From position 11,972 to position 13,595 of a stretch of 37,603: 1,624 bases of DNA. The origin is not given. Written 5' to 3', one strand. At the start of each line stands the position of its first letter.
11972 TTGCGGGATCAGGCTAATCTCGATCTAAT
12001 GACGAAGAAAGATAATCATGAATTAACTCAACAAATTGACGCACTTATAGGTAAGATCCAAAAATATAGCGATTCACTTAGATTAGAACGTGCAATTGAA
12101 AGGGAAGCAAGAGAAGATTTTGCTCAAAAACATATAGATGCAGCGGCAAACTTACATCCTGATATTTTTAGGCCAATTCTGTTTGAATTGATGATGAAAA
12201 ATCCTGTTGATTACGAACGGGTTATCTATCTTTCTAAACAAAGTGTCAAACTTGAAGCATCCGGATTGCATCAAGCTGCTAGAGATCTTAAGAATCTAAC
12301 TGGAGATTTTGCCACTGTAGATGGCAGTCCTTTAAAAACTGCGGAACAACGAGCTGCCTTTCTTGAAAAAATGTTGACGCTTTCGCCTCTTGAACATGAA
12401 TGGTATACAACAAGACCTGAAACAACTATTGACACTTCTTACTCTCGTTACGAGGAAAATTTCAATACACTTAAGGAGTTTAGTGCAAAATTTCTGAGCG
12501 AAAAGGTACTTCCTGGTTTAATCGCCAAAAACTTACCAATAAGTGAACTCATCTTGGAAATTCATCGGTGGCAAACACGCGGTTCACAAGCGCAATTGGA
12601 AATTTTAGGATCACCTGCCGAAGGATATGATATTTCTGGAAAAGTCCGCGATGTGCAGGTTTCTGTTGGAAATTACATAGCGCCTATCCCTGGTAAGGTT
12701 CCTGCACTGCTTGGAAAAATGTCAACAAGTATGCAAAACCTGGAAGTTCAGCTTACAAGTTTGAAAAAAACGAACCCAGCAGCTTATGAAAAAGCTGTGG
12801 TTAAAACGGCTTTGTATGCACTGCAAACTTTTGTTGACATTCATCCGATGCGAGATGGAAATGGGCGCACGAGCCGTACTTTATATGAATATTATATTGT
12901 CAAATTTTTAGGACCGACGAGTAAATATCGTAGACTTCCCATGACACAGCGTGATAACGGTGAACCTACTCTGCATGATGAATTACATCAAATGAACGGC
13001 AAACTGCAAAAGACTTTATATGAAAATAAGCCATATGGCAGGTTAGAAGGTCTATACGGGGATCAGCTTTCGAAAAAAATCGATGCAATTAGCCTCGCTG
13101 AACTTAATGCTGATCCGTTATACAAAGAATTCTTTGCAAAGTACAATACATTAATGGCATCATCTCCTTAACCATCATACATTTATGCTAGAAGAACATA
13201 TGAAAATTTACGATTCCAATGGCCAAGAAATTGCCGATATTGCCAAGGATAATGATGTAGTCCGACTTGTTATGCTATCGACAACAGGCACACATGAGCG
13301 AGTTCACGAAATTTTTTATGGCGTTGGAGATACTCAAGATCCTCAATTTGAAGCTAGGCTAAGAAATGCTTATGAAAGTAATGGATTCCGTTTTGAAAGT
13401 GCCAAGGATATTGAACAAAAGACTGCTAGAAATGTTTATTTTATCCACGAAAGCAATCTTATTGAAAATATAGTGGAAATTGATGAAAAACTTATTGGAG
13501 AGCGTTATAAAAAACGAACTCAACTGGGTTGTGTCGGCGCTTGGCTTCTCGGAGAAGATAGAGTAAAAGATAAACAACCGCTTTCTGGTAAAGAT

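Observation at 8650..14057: Three-gene Fic operon: small coiled-coil protein, 1389-aa giant Fic protein, and a paralogous stand-alone Fic protein (polymorphic-toxin-like layout)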

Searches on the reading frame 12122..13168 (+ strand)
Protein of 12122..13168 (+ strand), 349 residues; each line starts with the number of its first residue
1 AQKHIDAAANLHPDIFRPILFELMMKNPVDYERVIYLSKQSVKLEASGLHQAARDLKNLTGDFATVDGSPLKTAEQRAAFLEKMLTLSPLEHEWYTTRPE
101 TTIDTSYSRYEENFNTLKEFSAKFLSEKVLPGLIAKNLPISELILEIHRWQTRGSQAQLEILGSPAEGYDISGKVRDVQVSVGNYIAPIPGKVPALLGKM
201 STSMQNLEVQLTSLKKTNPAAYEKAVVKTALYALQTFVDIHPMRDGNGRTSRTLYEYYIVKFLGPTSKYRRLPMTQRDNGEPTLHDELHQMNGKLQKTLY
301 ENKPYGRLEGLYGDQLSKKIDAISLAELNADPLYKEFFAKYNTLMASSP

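Call 56: predict_structure(alignment_id=A3)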
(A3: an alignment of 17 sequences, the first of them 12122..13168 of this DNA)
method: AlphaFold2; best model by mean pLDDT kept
length: 349 residues; sequences in the alignment: 17
mean_pLDDT: 90.1   pTM: 0.87
mean pLDDT of the five models: 90.1, 89.9, 89.8, 87.9, 87.8
residues with pLDDT >= 90: 242; 70-90: 86; 50-70: 14; < 50: 7
segments of 3 or more residues with pLDDT < 50: 301-306
pLDDT, mean of each block of 10 residues (from residue 1): 91 94 92 96 97 96 95 96 97 96 88 93 96 92 95 94 90 92 78 93 95 90 94 92 93 97 94 89 87 72 50 81 90 88 81
secondary structure, 60 per line:
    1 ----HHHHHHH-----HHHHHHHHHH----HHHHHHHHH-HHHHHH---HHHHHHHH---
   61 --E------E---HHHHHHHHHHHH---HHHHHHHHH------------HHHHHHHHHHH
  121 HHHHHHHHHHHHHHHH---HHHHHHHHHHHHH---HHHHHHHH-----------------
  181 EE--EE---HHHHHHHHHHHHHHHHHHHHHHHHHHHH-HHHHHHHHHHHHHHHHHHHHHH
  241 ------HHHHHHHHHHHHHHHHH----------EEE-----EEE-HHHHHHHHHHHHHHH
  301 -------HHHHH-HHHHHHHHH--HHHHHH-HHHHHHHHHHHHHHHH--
elements in order: H5-11 H17-26 H31-39 H41-46 H50-57 H74-85 H89-97 H110-136 H140-152 H156-163 H190-217 H219-240 H247-263 E274-276 E282-284 H286-300 H308-312 H314-322 H325-330 H332-347

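Call 62: fold_search(model_id=the predicted structure, library=pdb)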
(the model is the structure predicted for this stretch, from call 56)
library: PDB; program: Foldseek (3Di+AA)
matches with E <= 10: 235; with E <= 0.001: 22
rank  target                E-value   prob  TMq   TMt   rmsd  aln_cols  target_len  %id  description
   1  4u0u_A                3.8e-05  1.00  0.36  0.38  24.5       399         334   17  Wild type eukaryotic fic domain containing protein with ADP (released 2014-12-10)
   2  6i7g_B                6.5e-05  1.00  0.36  0.37  26.1       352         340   17  Crystal structure of dimeric wild type FICD complexed with ATP (released 2019-09-25)
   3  6i7i                  8.1e-05  1.00  0.32  0.34  25.6       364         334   16  Crystal structure of dimeric FICD mutant K256A complexed with MgATP (released 2019-09-25)
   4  6i7k                  8.5e-05  1.00  0.37  0.39  24.2       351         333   18  Crystal structure of monomeric FICD mutant L258D complexed with MgATP (released 2019-09-25)
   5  9yz5_A                9.7e-05  1.00  0.36  0.38  24.0       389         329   17  human FicD bound with farnesyl pyrophosphate (released 2026-02-25)
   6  4u04_A                1.1e-04  1.00  0.36  0.40  24.3       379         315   18  Structure of a eukaryotic fic domain containing protein (released 2014-12-10)
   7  4u04_B                1.2e-04  1.00  0.36  0.39  24.5       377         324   18  Structure of a eukaryotic fic domain containing protein (released 2014-12-10)
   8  4u0z_H                1.3e-04  1.00  0.38  0.41  24.8       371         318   16  Eukaryotic Fic Domain containing protein with bound APCPP (released 2014-12-10)
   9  7b7z_A                1.4e-04  1.00  0.36  0.36  25.5       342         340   17  DeAMPylation complex of monomeric FICD and AMPylated BiP (state 1) (released 2021-07-07)
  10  6i7j                  1.4e-04  1.00  0.36  0.37  23.3       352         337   16  Crystal structure of monomeric FICD mutant L258D (released 2019-09-25)
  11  6i7l                  1.9e-04  1.00  0.37  0.39  25.2       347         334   17  Crystal structure of monomeric FICD mutant L258D complexed with MgAMP-PNP (released 2019-09-25)
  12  4u0z_G                1.9e-04  1.00  0.36  0.39  25.8       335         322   17  Eukaryotic Fic Domain containing protein with bound APCPP (released 2014-12-10)
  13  4u0z_D                2.3e-04  1.00  0.38  0.40  25.1       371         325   16  Eukaryotic Fic Domain containing protein with bound APCPP (released 2014-12-10)
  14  6i7h                  2.4e-04  1.00  0.36  0.38  24.0       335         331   18  Crystal structure of dimeric FICD mutant K256S (released 2019-09-25)
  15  4u0z_B                2.7e-04  1.00  0.37  0.40  25.1       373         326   17  Eukaryotic Fic Domain containing protein with bound APCPP (released 2014-12-10)
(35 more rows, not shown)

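Call 69: find_related_loci(query=A3, collection=metagenome_contigs, flank=10000)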
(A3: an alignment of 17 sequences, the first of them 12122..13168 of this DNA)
Query A3 (349 aa) in metagenome_contigs; peptide patterns used: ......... (x = any residue, [..] = any of these).
387 stretches matched a pattern; 93 encode a relative of the query (tblastn E <= 1e-3); the best 80 are kept; 80 distinct loci.
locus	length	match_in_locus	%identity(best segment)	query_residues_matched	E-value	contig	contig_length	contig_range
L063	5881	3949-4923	42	22-345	3e-81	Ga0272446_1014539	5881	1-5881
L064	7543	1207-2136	46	44-337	5e-79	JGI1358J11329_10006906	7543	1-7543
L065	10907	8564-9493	46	44-337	5e-79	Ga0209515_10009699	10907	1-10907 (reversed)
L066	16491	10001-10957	33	25-343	3e-45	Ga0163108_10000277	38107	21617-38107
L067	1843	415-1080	34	39-275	1e-43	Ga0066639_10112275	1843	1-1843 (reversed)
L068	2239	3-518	44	157-332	5e-41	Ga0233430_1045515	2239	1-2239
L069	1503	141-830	35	55-274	2e-40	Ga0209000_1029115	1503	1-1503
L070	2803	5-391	38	146-275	1e-24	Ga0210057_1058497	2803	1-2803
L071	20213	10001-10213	35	185-264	9e-8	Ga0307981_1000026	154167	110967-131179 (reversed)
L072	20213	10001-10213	34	185-264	5e-7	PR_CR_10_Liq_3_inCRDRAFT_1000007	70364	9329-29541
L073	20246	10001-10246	29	172-261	1e-6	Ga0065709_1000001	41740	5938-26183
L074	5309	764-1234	31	101-254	2e-6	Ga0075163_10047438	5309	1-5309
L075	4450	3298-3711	29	94-254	2e-6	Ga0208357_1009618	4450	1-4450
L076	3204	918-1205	35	155-254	2e-6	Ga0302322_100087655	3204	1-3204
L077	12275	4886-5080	31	185-261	2e-6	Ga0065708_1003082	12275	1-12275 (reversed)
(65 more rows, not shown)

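Call 77: search_protein_families(library=pfam, proteins=[L063:553-876:+], max_evalue=1)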
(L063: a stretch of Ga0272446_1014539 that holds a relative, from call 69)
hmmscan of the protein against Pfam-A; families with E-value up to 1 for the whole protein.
L063:553-876:+ (108 aa): 0 families

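Call 85: search_dna_similar(query=window:12122-13168:+, collection=phages, mode=protein, max_evalue=0.001, max_rows=8)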
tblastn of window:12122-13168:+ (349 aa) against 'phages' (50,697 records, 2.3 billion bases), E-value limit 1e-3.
No match.

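Call 86: search_dna_similar(query=window:12122-13168:+, collection=plasmids, mode=protein, max_evalue=0.001, max_rows=8)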
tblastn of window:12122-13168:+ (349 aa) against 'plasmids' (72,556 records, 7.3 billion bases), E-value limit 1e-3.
Records with a match: 1; places in all: 1; records where one place covers at least 80% of the query: 0.
Best place of each record, by identity: <60% 1.
By first word of the organism name: Hymenobacter 1.
By predicted mobility (MOB-suite, as given by PLSDB): non-mobilizable 1.
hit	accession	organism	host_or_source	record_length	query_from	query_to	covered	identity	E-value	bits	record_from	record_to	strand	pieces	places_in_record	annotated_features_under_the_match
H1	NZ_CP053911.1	Hymenobacter sp. BRD128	cell culture,soil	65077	169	281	32%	31.0%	9e-5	52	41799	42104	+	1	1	Fic family protein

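Call 88: fold_search(model_id=the predicted structure, library=viral)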
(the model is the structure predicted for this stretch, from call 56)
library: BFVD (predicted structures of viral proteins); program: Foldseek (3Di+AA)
matches with E <= 10: 65; with E <= 0.001: 1
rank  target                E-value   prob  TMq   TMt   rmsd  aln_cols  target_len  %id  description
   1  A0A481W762            9.1e-04  1.00  0.33  0.39  15.3       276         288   18  Fic family protein [Fusobacterium phage Fnu1]
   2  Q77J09                6.2e-03  1.00  0.34  0.44  18.3       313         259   16  Wsv406 [White spot syndrome virus (isolate Shrimp/China/Tongan/1996)]
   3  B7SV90                1.1e-02  1.00  0.36  0.54  12.2       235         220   13  FIC protein-like protein [Oryctes rhinoceros nudivirus]
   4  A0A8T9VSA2            1.4e-02  1.00  0.32  0.54   7.4       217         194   15  (no name in the UniProt tables at hand)
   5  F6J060                2.6e-01  0.99  0.32  0.20   5.6       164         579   17  (no name in the UniProt tables at hand)
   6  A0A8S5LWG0            6.4e-01  0.04  0.11  0.10  24.9       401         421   13  Internal head protein [Myoviridae sp. cto1k8]
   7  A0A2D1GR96            8.0e-01  0.04  0.11  0.10  25.6       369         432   10  Virion structural protein [Pseudomonas phage SL2]
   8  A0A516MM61            8.8e-01  0.08  0.17  0.08  25.8       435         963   10  (no name in the UniProt tables at hand)
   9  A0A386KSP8            2.1e+00  0.04  0.14  0.16  21.7       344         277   13  Uncharacterized protein [Caulobacter phage Kronos]
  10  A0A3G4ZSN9            2.1e+00  0.04  0.12  0.11  18.3       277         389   10  G-protein coupled receptors family 1 profile domain-containing protein [Edafosvirus sp.]
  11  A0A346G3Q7            2.1e+00  0.02  0.11  0.11  22.6       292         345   12  (no name in the UniProt tables at hand)
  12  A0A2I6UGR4            2.5e+00  0.84  0.16  0.54   2.2        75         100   25  Fido domain-containing protein [Salinibacter phage M8CRM-1]
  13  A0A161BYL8            2.7e+00  0.13  0.18  0.34   7.3       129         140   15  (no name in the UniProt tables at hand)
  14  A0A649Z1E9            2.8e+00  0.03  0.10  0.12  21.9       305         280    8  (no name in the UniProt tables at hand)
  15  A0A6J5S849            2.8e+00  0.02  0.11  0.10  16.6       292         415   10  DNA topoisomerase [uncultured Caudovirales phage]
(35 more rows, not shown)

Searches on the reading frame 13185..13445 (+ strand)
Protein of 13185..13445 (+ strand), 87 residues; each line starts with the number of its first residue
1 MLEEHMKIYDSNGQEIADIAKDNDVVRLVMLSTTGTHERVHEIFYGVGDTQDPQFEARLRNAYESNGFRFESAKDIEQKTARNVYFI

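Call 77: search_protein_families(library=pfam, proteins=[window:13185-13445:+], max_evalue=1)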
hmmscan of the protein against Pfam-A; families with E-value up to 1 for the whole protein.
window:13185-13445:+ (87 aa): 2 families
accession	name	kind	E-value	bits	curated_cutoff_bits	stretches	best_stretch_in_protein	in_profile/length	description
PF23382.1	DUF7097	-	0.016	15.5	27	1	1-75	97-174/175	Family of unknown function (DUF7097)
PF24675.1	NpmA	-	0.05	13.3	60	1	15-82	123-189/214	16S rRNA (adenine(1408)-N(1))-methyltransferase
